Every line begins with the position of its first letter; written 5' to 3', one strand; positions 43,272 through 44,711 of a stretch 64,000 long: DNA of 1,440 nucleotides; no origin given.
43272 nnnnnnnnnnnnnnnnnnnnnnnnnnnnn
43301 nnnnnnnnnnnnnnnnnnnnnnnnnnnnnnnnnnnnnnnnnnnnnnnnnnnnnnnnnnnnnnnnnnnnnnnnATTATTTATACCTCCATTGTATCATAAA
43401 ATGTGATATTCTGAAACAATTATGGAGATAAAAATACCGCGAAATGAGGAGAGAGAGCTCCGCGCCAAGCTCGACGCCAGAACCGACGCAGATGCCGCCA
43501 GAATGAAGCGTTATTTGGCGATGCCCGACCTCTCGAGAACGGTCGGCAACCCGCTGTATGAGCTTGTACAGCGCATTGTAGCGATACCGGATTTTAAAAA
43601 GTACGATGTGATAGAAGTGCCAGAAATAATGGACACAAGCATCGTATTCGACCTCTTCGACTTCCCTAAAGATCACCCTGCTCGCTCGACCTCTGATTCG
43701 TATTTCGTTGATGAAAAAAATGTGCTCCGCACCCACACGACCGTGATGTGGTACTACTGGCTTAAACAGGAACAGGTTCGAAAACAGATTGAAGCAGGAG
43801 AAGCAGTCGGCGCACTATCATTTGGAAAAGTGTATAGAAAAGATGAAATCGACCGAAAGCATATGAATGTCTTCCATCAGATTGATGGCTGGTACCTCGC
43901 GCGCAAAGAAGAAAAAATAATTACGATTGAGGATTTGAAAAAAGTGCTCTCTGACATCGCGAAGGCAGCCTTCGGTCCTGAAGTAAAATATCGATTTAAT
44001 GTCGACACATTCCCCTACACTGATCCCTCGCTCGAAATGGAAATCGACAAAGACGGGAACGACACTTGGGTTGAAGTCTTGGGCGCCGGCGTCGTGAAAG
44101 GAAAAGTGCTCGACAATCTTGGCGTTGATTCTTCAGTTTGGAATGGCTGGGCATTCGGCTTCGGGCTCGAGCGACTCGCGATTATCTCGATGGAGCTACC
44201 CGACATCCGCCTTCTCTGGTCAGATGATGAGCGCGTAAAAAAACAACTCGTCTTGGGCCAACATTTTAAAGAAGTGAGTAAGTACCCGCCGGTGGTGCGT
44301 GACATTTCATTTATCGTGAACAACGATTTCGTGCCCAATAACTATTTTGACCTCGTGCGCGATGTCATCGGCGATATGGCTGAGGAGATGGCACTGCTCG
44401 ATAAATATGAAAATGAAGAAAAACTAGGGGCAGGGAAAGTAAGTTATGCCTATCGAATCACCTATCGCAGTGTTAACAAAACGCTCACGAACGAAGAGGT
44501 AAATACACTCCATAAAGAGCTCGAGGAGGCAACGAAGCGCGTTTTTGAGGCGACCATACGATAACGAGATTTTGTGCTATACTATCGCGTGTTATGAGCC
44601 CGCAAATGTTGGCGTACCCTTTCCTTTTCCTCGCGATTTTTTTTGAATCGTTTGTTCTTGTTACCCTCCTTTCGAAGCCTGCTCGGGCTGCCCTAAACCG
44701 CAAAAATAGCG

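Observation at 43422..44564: Single-chain mitochondrial-type PheRS in a bacterium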

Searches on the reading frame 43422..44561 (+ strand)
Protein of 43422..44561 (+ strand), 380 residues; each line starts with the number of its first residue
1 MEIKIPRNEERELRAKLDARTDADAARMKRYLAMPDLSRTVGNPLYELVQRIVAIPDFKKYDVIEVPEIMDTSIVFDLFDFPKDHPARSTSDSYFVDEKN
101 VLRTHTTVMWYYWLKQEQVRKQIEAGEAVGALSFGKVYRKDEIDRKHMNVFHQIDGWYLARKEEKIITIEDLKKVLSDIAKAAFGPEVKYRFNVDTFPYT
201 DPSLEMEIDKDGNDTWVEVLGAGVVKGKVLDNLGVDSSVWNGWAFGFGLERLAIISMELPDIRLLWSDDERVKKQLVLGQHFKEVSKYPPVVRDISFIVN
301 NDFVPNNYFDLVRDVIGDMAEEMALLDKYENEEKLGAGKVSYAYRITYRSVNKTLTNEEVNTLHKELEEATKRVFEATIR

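Call 3: search_protein_families(library=pfam, proteins=[window:43422-44561:+], max_evalue=1)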
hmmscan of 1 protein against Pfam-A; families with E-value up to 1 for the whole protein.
window:43422-44561:+ (380 aa): 4 families
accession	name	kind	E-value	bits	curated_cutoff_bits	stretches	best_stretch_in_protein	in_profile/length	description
PF01409.25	tRNA-synt_2d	-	4.7e-56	190.4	19.8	1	43-275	17-245/246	tRNA synthetases class II core domain (F)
PF03147.19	FDX-ACB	-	8.8e-22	77.8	31.1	1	286-380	1-94/94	Ferredoxin-fold anticodon binding domain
PF21396.3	AAA_lid_12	-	0.04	14.3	27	1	308-340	3-39/49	AAA+ ATPase lid domain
PF20782.3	TssR_VWA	-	0.094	12.2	25.7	1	295-373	50-125/304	TssR protein VWA domain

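Call 4: search_protein_families(library=ncbifam, proteins=[window:43422-44561:+], max_evalue=1)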
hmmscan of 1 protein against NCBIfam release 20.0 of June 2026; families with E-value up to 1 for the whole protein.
window:43422-44561:+ (380 aa): 6 families
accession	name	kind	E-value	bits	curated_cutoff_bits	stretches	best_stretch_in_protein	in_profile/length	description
NF051887.1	PheS_related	equivalog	1.6e-71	241.2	300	1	60-370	32-345/349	PheS-related mystery ligase SrmL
TIGR00469.1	pheS_mito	equivalog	1.8e-68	231.2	258.35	2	182-371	250-443/451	phenylalanine--tRNA ligase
TIGR00468.1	pheS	equivalog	2.7e-49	168.2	237.45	1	38-272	67-318/324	phenylalanine--tRNA ligase subunit alpha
NF003210.0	PRK04172.1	equivalog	3.4e-37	128.4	350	2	99-270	331-485/496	phenylalanine--tRNA ligase subunit alpha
TIGR00472.1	pheT_bact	equivalog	2.7e-19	68.9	402.65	1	279-380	698-798/798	phenylalanine--tRNA ligase subunit beta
TIGR02367.1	PylS_Cterm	equivalog_domain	0.0014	18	178.15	1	89-263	69-226/242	pyrrolysine--tRNA(Pyl) ligase large subunit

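Call 5: search_solved_structures(query=window:43422-44561:+, max_evalue=0.01, show_alignments=2)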
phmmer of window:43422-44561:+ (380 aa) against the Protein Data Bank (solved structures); distinct sequences matched with E-value up to 0.01: 36.
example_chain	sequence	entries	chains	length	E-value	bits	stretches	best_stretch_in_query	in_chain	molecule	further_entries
5mgh_A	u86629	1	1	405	2e-57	197.9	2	170-373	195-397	Phenylalanine--tRNA ligase, mitochondrial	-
5mgu_A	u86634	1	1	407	2.1e-57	197.8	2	170-373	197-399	Phenylalanine--tRNA ligase, mitochondrial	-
8p8x_A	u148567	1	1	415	2.2e-57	197.7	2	170-373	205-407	Phenylalanine--tRNA ligase, mitochondrial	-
3cmq_A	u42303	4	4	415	3.1e-57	197.3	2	170-373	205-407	Phenylalanyl-tRNA synthetase, mitochondrial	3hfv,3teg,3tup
5mgv_A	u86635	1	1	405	9.9e-57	195.6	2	170-373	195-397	Phenylalanine--tRNA ligase, mitochondrial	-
5mgw_A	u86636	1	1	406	3.6e-56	193.7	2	170-373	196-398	Phenylalanine--tRNA ligase, mitochondrial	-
6p8t_C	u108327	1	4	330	7.4e-33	117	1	34-275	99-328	Phenylalanine--tRNA ligase alpha subunit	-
3pco_A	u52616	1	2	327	1.7e-32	115.9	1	43-275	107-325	Phenylalanyl-tRNA synthetase, alpha subunit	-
6oz5_A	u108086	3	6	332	1.7e-32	115.8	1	43-275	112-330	Phenylalanine--tRNA ligase alpha subunit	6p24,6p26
2rhq_A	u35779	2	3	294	2.1e-32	115.5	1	34-275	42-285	Phenylalanyl-tRNA synthetase alpha chain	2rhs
7n8y_A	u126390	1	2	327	2.3e-32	115.4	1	43-275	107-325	Phenylalanine--tRNA ligase alpha subunit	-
7daw_A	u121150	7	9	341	3.4e-32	114.8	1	43-271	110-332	Phenylalanine--tRNA ligase alpha subunit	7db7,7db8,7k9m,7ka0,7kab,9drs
9drt_A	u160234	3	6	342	3.5e-32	114.8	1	43-271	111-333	Phenylalanine--tRNA ligase alpha subunit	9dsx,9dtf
7k98_A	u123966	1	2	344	3.5e-32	114.8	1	43-271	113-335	Phenylalanine--tRNA ligase alpha subunit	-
9drv_A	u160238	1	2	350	3.7e-32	114.7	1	43-271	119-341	Phenylalanine--tRNA ligase alpha subunit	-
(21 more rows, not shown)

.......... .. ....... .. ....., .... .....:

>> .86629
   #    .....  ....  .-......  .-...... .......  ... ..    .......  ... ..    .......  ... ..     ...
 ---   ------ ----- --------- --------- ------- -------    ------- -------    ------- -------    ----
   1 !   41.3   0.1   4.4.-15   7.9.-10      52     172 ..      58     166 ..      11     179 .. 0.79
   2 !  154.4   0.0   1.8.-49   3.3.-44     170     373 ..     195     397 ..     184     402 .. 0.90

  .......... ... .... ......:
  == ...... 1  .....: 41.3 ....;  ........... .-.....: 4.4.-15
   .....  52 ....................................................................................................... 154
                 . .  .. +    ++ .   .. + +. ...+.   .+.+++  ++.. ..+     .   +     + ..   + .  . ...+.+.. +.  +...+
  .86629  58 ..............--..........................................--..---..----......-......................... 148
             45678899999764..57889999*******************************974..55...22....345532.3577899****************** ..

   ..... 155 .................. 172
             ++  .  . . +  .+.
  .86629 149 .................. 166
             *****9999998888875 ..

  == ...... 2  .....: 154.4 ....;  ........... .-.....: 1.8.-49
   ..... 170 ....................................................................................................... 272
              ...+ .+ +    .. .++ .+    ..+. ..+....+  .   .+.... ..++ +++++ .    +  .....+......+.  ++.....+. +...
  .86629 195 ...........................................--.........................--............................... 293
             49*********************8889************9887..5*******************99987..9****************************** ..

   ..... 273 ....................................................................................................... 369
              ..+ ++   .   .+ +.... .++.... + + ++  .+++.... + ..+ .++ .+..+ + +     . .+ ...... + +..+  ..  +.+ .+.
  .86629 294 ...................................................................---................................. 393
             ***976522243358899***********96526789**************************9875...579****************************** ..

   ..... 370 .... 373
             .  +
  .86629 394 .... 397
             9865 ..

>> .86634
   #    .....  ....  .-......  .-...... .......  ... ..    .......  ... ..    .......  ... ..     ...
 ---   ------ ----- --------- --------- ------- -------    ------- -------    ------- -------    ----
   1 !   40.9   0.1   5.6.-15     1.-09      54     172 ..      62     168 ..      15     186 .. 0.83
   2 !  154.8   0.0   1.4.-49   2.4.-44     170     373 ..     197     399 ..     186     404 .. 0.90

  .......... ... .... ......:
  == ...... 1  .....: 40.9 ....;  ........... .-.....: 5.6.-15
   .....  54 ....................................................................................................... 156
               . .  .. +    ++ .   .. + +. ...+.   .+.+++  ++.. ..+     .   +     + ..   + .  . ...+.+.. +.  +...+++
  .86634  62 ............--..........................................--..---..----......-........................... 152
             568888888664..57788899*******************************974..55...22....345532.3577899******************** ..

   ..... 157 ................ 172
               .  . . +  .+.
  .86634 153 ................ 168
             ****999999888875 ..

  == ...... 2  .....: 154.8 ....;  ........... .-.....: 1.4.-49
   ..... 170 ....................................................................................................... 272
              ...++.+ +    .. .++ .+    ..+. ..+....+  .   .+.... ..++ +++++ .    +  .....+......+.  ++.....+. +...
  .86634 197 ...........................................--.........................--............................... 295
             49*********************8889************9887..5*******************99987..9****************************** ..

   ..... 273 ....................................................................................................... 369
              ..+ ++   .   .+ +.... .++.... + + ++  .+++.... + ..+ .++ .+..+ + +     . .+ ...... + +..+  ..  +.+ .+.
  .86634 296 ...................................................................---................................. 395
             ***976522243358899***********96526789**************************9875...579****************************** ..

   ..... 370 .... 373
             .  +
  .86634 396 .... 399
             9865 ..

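Call 9: find_homologous_proteins(query=window:43422-44561:+, max_evalue=1e-10)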
Query window:43422-44561:+ (380 aa): 6742 proteins with E <= 1e-10 among 8000 candidates; the best 120 are listed.
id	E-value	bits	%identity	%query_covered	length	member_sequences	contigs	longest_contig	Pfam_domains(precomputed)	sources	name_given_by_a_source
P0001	2.2e-252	854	100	100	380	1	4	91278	PF03147.20,PF01409.26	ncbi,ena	-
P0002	3.0e-230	781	91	100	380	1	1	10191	PF03147.20,PF01409.26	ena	-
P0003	7.0e-230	780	91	100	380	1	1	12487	PF03147.20,PF01409.26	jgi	jgi:phenylalanyl-tRNA synthetase alpha chain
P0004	5.5e-223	758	88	100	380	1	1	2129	PF03147.20,PF01409.26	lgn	-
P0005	2.5e-218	742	86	100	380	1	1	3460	PF03147.20,PF01409.26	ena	-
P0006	3.2e-218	742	86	100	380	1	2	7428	PF03147.20,PF01409.26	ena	-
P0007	3.7e-218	742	86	100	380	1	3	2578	PF03147.20,PF01409.26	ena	-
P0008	7.2e-217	737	84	100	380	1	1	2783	PF03147.20,PF01409.26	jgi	jgi:phenylalanyl-tRNA synthetase alpha chain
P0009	1.8e-216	736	85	100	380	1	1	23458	PF03147.20,PF01409.26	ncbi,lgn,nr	ncbi:MAG: hypothetical protein Q8P17_02975 [bacterium]|nr:hypothetical protein [bacterium]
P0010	2.8e-216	735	86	98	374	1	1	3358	PF03147.20,PF01409.26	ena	-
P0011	2.9e-216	735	86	100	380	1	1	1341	PF03147.20,PF01409.26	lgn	-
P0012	2.0e-215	733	84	100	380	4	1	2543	PF03147.20,PF01409.26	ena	-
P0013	3.8e-215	732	85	100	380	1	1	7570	PF03147.20,PF01409.26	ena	-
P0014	1.6e-214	730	84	100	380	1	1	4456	PF03147.20,PF01409.26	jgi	jgi:phenylalanyl-tRNA synthetase alpha chain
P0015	5.9e-214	728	84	100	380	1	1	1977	PF03147.20,PF01409.26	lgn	-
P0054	5.0e-205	698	81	100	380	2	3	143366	PF03147.20,PF01409.26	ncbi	-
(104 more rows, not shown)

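Call 11: find_encoding_contigs(protein=P0001, flank=10000, max_places=4)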
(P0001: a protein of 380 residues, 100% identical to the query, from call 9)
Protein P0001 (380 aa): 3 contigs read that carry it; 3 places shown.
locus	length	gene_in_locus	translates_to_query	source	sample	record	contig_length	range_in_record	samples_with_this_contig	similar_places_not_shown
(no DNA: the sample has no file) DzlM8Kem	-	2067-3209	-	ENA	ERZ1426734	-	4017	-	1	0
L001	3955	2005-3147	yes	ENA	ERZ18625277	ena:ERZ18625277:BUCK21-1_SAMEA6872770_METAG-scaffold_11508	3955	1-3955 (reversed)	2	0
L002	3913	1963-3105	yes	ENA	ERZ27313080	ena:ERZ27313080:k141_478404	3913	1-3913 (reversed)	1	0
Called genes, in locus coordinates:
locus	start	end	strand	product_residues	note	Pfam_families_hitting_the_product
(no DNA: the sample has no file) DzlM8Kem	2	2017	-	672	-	?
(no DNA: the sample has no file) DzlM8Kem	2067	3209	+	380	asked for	PF01409:tRNA-synt_2d, PF03147:FDX-ACB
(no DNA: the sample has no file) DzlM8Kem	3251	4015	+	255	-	?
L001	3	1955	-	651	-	?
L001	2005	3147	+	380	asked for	PF01409:tRNA-synt_2d, PF03147:FDX-ACB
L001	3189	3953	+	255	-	?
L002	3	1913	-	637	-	?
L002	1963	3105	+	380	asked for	PF01409:tRNA-synt_2d, PF03147:FDX-ACB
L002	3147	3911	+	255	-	?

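Call 22: find_encoding_contigs(protein=P0054, flank=10000, max_places=2)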
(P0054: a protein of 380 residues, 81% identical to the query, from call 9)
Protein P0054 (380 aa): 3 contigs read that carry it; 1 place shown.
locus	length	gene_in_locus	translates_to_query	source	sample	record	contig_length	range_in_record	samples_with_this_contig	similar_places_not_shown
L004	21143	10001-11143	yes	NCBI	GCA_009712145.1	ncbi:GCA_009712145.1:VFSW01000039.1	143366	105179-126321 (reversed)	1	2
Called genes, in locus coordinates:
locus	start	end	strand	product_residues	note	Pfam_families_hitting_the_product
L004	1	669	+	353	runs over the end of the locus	PF00437:T2SSE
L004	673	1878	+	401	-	PF28597:T2SSF_N, PF00482:T2SSF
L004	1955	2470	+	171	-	PF07963:N_methyl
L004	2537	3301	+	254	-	PF06750:A24_N_bact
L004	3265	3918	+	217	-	PF07963:N_methyl (weak)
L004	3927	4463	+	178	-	PF07963:N_methyl (weak)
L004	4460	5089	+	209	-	PF07963:N_methyl (weak)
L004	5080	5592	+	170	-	-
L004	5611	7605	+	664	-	PF22745:Nlig-Ia, PF01653:DNA_ligase_aden, PF03120:OB_DNA_ligase, PF14520:HHH_5 (faint), PF12826:HHH_2, PF00533:BRCT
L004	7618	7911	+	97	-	PF02686:GatC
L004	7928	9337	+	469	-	PF01425:Amidase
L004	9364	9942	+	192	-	-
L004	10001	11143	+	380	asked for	PF01409:tRNA-synt_2d, PF03147:FDX-ACB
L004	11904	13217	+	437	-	-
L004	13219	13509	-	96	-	-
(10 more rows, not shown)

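Call 24: search_protein_representatives(protein=window:43422-44561:+)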
Query: 380 residues. Proteins with E-value up to 0.001 (for the whole library): 7316; up to 1e-10: 2058; up to 1e-30: 228. The best 150 are listed.
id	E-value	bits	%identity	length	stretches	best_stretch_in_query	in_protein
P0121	1.4e-161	553.8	63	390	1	2-380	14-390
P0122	3.3e-114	397.9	63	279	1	3-275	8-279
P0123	4.4e-99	348.1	57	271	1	109-380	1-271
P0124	9.4e-90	317.4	49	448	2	19-300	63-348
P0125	1.0e-86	307.5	48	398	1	15-314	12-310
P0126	3.9e-83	295.7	42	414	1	15-373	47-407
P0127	7.5e-71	255.3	74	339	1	215-380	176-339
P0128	1.0e-70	254.8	50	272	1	48-300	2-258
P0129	5.4e-70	252.4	49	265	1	122-368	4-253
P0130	7.4e-70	252.0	39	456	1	8-371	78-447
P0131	1.7e-68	247.5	55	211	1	4-209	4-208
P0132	4.2e-67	242.9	56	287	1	1-194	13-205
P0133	9.3e-63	228.6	70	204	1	1-164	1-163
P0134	7.7e-61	222.3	57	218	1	51-213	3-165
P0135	5.2e-59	216.3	52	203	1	179-378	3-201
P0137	2.3e-56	207.6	45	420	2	169-372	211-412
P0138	4.1e-56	206.8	42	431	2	184-371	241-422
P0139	1.3e-55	205.1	42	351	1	44-376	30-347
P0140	1.5e-55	204.9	38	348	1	67-369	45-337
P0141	2.2e-54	201.1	43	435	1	57-372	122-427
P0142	3.1e-54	200.6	41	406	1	70-372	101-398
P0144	2.9e-53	197.4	45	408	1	56-370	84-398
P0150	1.9e-50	188.1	37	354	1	76-380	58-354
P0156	1.1e-48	182.3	42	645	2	182-370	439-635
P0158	2.5e-48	181.1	38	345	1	48-376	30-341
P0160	1.0e-47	179.2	41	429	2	167-367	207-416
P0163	1.5e-47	178.6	41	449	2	168-369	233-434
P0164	1.6e-47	178.5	36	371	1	59-371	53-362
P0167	2.5e-47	177.9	42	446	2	168-371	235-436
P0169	5.9e-47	176.6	42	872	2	171-377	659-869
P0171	7.1e-47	176.4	42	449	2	170-378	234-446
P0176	5.6e-46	173.4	40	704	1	42-368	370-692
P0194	1.4e-43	165.6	41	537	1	53-367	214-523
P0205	1.8e-42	161.9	34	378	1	26-366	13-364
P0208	9.4e-42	159.5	43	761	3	181-280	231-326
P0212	2.0e-41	158.4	39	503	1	45-361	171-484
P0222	2.4e-40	154.9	37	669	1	44-375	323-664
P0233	2.3e-39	151.6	36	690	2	168-375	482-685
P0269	4.4e-36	140.9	38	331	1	14-267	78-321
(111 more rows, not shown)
